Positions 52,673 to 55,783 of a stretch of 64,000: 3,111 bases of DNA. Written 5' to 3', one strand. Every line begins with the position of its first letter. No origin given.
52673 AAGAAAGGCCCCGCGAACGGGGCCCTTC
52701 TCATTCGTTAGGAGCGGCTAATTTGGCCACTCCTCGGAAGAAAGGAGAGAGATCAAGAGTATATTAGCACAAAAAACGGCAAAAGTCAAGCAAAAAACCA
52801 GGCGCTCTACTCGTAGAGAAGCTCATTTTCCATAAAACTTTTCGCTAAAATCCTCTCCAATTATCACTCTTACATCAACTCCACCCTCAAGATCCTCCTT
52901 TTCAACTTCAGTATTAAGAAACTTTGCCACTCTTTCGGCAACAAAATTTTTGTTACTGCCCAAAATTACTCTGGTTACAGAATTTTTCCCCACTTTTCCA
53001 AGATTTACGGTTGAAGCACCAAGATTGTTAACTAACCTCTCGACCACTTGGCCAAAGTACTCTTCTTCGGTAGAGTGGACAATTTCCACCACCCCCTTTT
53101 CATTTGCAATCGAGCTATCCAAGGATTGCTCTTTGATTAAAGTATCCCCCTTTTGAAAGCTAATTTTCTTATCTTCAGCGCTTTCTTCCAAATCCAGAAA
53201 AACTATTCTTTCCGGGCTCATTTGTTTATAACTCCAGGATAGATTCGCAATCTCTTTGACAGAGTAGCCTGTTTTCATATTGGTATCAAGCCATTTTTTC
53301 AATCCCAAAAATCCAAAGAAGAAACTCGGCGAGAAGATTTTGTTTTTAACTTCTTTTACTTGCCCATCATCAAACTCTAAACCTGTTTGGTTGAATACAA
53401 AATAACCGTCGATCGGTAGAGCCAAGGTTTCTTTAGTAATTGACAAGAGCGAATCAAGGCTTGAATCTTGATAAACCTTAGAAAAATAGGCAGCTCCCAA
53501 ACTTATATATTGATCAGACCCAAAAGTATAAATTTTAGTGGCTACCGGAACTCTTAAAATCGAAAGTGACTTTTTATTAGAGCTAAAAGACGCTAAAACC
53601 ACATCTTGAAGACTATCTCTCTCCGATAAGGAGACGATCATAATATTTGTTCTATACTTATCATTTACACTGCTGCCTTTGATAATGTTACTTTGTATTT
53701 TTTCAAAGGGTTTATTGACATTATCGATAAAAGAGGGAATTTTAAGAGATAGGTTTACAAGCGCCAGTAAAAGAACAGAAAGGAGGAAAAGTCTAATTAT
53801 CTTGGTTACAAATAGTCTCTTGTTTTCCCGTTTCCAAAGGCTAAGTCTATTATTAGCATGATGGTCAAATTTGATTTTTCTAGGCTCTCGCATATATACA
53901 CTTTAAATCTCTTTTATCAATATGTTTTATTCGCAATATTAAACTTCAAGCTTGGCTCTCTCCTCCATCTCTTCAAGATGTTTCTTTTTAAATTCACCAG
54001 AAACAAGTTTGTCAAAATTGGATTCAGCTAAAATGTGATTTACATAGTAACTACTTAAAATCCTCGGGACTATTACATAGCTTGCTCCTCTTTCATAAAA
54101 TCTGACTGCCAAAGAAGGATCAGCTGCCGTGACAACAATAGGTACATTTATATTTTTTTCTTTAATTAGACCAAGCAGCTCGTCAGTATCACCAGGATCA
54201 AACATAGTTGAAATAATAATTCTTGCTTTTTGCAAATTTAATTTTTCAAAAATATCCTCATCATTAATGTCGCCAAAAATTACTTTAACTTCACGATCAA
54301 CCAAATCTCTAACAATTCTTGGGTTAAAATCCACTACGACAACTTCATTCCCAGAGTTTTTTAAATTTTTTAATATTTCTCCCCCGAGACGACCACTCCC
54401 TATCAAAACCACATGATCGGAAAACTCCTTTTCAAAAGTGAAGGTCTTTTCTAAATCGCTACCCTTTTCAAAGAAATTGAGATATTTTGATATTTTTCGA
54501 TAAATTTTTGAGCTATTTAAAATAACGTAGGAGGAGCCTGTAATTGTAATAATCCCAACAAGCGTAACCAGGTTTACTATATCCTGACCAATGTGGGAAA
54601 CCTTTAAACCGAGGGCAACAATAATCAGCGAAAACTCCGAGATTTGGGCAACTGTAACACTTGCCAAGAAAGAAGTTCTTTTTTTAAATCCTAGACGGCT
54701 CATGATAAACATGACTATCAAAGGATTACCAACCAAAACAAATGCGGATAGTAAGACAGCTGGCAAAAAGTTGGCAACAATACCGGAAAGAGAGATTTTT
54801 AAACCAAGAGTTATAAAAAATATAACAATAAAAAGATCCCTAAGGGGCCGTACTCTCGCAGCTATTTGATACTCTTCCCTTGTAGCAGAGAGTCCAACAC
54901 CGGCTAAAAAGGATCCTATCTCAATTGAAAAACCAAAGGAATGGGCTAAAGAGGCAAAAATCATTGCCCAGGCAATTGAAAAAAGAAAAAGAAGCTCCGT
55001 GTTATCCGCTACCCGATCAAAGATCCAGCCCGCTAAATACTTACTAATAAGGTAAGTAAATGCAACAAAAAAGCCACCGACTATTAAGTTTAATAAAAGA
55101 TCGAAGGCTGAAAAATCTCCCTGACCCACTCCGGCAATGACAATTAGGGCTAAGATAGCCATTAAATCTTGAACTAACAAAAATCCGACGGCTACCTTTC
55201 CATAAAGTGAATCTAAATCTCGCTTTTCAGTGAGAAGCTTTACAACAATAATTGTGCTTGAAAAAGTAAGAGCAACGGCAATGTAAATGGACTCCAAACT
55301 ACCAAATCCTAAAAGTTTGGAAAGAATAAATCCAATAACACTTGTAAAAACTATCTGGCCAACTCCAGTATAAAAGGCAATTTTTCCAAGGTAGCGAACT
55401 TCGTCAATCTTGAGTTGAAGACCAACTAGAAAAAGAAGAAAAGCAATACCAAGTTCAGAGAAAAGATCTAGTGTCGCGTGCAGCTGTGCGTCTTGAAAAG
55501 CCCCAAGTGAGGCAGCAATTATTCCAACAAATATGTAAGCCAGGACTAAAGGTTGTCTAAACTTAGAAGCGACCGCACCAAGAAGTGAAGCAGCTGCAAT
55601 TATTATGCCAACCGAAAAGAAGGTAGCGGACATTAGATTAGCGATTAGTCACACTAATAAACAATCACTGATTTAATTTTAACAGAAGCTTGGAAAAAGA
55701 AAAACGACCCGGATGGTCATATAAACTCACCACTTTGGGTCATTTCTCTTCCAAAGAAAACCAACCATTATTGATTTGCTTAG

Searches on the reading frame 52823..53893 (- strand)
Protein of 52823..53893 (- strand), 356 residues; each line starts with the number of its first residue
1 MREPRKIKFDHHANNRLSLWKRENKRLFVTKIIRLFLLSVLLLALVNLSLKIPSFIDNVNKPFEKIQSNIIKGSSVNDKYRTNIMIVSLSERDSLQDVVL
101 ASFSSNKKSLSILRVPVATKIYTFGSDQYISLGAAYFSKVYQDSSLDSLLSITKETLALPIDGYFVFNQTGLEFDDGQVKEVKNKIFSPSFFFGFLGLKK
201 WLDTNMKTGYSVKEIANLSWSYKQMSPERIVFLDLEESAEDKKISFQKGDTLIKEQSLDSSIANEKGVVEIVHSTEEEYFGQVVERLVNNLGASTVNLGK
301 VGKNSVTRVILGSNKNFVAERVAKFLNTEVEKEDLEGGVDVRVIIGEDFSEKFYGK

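Call 13: search_protein_families(library=pfam, proteins=[window:52823-53893:-], max_evalue=0.01)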
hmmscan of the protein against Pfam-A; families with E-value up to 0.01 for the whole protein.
window:52823-53893:- (356 aa): 1 family
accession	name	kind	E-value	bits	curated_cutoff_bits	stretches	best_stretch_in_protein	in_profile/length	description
PF13399.11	LytR_C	-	0.0016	19.8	22.2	1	278-349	13-86/86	LytR cell envelope-related transcriptional attenuator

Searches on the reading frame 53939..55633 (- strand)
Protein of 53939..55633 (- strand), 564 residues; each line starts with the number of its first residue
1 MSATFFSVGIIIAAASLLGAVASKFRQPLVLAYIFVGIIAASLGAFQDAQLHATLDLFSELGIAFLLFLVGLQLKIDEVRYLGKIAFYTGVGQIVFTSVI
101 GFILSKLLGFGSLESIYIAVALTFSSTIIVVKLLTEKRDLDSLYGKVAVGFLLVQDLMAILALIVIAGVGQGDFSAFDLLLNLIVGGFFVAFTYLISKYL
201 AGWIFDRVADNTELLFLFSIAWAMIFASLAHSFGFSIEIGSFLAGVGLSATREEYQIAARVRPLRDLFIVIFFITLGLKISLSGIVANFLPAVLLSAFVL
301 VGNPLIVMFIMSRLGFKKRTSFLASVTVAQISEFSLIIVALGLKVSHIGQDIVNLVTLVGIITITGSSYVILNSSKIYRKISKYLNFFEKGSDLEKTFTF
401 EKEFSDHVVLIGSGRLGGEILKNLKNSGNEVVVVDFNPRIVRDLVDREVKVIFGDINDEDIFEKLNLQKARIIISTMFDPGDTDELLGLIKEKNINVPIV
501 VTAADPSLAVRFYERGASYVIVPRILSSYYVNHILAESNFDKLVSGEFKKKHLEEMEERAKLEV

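Call 13: search_protein_families(library=pfam, proteins=[window:53939-55633:-], max_evalue=0.01)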
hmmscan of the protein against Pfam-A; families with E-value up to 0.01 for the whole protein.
window:53939-55633:- (564 aa): 5 families
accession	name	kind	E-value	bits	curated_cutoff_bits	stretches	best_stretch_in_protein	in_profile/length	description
PF00999.27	Na_H_Exchanger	-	3e-52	178.2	26.2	1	13-365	2-363/375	Sodium/hydrogen exchanger, transmembrane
PF02254.24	TrkA_N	-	1.6e-20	74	23.8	1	408-523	1-116/116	TrkA-N domain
PF00070.33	Pyr_redox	-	0.00056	20.8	22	1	407-453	1-46/82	Pyridine nucleotide-disulphide oxidoreductase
PF03446.21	NAD_binding_2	-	0.00075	20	21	1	408-487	2-73/161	NAD binding domain of 6-phosphogluconate dehydrogenase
PF03435.24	Sacchrp_dh_NADP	-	0.0086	16.8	25.1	0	408-481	1-80/129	Saccharopine dehydrogenase NADP binding domain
